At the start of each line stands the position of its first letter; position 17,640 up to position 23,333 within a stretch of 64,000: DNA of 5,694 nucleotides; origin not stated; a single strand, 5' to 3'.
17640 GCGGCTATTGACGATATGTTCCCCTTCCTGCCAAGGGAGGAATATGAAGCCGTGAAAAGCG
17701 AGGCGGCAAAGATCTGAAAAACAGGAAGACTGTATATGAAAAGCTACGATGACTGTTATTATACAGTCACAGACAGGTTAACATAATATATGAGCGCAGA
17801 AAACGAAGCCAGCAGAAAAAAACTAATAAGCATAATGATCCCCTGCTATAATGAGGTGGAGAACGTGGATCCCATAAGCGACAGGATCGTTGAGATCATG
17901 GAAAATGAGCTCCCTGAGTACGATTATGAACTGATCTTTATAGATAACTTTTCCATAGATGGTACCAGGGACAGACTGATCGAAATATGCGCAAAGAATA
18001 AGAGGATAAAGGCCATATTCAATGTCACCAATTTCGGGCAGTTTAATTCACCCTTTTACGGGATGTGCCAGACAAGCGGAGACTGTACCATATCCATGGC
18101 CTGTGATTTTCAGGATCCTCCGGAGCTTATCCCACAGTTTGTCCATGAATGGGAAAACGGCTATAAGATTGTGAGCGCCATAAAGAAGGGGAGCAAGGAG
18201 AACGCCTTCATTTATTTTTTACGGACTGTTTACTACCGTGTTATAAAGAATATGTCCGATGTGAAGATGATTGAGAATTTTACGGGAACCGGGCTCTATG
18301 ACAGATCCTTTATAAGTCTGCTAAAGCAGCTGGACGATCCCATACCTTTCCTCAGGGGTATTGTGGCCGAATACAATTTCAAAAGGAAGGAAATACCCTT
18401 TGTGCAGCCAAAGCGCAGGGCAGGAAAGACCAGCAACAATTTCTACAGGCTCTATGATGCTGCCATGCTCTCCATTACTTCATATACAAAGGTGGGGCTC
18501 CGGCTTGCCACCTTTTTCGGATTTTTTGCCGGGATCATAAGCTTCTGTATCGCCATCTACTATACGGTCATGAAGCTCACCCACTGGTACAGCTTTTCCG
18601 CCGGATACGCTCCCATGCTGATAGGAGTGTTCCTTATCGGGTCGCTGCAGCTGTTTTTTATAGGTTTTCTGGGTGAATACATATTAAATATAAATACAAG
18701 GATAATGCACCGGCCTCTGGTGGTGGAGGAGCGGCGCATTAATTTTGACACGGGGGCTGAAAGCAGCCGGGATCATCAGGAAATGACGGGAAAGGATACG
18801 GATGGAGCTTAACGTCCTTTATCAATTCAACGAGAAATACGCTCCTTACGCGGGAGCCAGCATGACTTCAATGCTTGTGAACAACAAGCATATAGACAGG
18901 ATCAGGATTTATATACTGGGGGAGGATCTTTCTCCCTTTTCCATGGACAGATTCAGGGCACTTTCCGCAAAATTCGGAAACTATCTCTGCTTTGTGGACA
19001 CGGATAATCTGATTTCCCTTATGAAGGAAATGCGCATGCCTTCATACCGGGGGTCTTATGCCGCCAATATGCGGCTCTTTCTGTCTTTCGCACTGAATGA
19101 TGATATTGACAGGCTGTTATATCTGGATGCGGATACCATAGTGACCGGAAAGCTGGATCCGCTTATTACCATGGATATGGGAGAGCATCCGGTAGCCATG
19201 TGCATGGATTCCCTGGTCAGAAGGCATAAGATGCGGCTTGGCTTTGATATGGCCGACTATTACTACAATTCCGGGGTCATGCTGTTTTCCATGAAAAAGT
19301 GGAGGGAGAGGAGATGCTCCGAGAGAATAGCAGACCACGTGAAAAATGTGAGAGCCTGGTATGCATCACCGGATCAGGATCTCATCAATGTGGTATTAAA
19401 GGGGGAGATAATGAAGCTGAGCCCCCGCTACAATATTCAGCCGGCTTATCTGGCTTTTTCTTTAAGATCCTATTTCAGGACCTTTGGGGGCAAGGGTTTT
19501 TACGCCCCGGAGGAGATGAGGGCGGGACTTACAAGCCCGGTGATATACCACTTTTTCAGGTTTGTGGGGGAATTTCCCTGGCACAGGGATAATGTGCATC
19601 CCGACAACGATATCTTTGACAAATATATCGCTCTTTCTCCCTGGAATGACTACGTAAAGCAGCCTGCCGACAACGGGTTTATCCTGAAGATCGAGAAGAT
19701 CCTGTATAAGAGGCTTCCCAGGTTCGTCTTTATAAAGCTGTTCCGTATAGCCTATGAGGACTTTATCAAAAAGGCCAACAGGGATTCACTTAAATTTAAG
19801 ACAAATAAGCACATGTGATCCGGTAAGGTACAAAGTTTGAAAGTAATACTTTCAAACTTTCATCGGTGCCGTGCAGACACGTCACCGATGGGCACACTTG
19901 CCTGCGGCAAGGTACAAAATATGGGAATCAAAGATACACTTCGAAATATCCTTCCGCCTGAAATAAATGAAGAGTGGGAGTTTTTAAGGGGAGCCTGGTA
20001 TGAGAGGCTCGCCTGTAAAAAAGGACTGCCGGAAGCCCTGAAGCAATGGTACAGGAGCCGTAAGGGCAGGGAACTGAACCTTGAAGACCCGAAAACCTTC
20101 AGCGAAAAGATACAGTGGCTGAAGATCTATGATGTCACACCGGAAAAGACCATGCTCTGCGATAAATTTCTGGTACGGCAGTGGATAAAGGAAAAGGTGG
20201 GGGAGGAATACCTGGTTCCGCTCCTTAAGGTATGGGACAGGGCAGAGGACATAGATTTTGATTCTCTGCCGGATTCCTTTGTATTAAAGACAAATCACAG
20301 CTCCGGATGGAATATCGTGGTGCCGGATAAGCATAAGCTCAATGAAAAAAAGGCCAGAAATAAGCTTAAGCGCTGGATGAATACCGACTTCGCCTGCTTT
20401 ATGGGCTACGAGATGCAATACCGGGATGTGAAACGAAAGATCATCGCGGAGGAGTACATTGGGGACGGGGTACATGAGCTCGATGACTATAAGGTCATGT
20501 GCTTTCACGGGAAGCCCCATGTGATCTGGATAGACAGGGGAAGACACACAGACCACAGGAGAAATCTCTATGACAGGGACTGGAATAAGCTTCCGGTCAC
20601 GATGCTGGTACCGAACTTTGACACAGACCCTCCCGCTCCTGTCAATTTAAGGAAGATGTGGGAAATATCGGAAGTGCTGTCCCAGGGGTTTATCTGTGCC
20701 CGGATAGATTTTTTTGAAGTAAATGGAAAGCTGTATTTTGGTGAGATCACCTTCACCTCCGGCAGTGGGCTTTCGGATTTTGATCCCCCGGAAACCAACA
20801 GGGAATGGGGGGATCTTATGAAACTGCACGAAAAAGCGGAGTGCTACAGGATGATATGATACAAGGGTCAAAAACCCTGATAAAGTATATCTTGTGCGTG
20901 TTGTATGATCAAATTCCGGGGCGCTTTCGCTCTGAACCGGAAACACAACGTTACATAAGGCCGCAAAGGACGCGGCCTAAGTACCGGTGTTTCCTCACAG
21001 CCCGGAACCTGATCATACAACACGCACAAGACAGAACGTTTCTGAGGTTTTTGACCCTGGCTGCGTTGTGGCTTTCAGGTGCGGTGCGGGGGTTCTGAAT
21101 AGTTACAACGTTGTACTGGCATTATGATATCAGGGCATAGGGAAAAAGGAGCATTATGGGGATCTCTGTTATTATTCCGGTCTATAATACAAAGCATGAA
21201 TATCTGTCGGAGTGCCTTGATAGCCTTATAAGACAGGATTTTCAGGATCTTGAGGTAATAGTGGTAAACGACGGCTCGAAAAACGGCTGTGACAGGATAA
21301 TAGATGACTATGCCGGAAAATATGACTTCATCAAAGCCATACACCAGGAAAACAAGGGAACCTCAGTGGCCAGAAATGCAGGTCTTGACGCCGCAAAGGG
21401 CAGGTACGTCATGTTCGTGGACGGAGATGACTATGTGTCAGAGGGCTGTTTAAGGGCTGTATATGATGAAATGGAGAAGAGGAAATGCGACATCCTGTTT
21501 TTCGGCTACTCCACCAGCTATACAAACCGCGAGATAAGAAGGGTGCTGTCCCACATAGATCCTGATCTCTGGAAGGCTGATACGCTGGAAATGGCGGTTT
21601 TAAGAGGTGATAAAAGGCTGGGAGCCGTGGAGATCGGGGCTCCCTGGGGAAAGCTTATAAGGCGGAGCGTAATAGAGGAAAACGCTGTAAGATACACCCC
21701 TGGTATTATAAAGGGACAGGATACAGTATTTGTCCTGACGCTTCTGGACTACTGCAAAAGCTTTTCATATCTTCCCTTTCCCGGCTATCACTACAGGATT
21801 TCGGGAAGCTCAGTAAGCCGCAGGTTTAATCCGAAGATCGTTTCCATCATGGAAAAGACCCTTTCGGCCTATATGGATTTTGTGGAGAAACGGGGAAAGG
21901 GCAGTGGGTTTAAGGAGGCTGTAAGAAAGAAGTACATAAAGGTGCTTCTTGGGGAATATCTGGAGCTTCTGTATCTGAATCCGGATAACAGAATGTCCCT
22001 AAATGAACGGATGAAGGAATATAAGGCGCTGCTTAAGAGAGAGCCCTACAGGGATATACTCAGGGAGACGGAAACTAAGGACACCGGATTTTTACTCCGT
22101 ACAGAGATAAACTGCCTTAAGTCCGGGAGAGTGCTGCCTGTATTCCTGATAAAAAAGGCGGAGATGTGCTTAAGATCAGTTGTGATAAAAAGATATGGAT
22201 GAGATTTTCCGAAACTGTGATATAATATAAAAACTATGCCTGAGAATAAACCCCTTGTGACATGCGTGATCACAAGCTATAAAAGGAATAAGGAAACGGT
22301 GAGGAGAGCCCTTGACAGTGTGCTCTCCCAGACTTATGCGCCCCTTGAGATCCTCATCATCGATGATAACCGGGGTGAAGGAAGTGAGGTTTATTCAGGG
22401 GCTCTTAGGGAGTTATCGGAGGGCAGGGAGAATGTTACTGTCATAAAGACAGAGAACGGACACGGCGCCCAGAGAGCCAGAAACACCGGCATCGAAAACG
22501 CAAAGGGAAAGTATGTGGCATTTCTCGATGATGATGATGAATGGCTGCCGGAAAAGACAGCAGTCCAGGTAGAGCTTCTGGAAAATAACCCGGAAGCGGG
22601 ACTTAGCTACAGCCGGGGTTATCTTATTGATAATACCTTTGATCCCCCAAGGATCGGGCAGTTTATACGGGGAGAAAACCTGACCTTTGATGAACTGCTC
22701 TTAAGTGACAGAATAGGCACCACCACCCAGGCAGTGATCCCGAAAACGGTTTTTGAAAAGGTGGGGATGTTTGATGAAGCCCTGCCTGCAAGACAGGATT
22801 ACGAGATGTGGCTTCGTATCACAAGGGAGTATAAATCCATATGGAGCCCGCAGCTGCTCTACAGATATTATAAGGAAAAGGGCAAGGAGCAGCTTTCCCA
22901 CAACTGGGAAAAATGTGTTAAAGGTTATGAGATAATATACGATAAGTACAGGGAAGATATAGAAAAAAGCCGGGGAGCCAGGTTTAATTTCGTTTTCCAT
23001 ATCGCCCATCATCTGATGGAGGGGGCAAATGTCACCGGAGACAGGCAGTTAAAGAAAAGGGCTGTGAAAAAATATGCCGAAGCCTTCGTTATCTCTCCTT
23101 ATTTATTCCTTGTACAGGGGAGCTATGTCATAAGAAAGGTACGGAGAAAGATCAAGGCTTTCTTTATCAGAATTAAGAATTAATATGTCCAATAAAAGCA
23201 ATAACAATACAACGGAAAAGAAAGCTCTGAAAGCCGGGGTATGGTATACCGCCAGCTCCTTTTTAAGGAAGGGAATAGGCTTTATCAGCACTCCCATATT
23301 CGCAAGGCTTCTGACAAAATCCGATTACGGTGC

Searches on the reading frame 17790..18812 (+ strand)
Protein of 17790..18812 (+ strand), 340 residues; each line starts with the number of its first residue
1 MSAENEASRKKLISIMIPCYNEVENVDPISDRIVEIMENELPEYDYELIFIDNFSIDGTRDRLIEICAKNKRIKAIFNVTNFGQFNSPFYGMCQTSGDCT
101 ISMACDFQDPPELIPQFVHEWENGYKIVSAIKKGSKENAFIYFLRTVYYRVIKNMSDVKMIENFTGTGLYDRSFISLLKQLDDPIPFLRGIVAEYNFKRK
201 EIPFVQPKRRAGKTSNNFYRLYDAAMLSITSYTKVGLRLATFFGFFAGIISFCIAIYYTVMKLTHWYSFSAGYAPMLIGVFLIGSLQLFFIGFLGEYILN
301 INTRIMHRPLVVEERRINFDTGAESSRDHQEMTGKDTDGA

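Call 62: search_protein_families(library=pfam, proteins=[window:17790-18812:+], max_evalue=0.0001)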
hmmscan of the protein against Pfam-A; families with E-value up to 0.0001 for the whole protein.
window:17790-18812:+ (340 aa): 1 family
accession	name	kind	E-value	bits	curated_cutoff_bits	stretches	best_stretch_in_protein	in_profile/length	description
PF00535.33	Glycos_transf_2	-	6.3e-17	62.4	23.3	1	14-170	1-159/168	Glycosyl transferase family 2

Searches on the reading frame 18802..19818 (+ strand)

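Call 62: search_protein_families(library=pfam, proteins=[window:18802-19818:+], max_evalue=0.0001)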
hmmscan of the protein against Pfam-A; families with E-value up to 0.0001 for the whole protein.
window:18802-19818:+ (338 aa): 2 families
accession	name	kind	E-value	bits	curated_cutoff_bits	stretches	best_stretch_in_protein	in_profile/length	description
PF01501.26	Glyco_transf_8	-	2.2e-35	122.9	24.3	1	4-232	1-223/253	Glycosyl transferase family 8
PF18404.7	Glyco_transf_24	-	1.1e-06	28.8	25.7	1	26-179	23-182/268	Glucosyltransferase 24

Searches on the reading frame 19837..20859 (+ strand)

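Call 62: search_protein_families(library=pfam, proteins=[window:19837-20859:+], max_evalue=0.0001)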
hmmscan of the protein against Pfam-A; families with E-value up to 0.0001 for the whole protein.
window:19837-20859:+ (340 aa): 1 family
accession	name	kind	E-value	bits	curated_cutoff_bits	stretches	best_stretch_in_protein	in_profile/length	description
PF14305.11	ATPgrasp_TupA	-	1.2e-54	185.9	25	1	90-329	1-241/241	TupA-like ATPgrasp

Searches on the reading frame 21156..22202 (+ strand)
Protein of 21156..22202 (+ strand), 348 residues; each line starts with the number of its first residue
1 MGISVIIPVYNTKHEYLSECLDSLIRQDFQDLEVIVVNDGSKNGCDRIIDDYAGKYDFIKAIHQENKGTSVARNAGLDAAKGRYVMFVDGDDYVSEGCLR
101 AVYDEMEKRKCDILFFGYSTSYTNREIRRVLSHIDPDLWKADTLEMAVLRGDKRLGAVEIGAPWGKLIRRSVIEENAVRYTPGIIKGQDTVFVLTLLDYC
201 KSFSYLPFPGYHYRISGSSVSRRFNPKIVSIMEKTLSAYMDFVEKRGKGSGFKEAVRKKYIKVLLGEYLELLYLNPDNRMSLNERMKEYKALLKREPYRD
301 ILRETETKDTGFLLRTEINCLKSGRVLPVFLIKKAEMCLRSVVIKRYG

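Call 11: search_protein_families(library=pfam, proteins=[window:21156-22202:+], max_evalue=0.001)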
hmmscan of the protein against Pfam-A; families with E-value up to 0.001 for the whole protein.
window:21156-22202:+ (348 aa): 3 families
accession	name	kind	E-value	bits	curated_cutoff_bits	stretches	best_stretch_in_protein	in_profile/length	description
PF00535.33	Glycos_transf_2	-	2.8e-34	118.9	23.3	1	4-174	1-165/168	Glycosyl transferase family 2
PF13641.12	Glyco_tranf_2_3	-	1.2e-12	48.8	27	1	3-175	3-173/230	Glycosyltransferase like family 2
PF10111.15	Glyco_tranf_2_2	-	2.5e-12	47.3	27.3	1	4-145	1-148/276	Glycosyltransferase like family 2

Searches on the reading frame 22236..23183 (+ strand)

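Call 11: search_protein_families(library=pfam, proteins=[window:22236-23183:+], max_evalue=0.001)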
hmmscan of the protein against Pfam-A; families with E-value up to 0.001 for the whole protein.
window:22236-23183:+ (315 aa): 3 families
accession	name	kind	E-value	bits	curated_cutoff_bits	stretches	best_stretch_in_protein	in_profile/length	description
PF00535.33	Glycos_transf_2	-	5.8e-29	101.6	23.3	1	10-176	2-167/168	Glycosyl transferase family 2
PF10111.15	Glyco_tranf_2_2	-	1.3e-16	61.3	27.3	1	27-212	17-218/276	Glycosyltransferase like family 2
PF13641.12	Glyco_tranf_2_3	-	6.4e-10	39.9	27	1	8-197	3-196/230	Glycosyltransferase like family 2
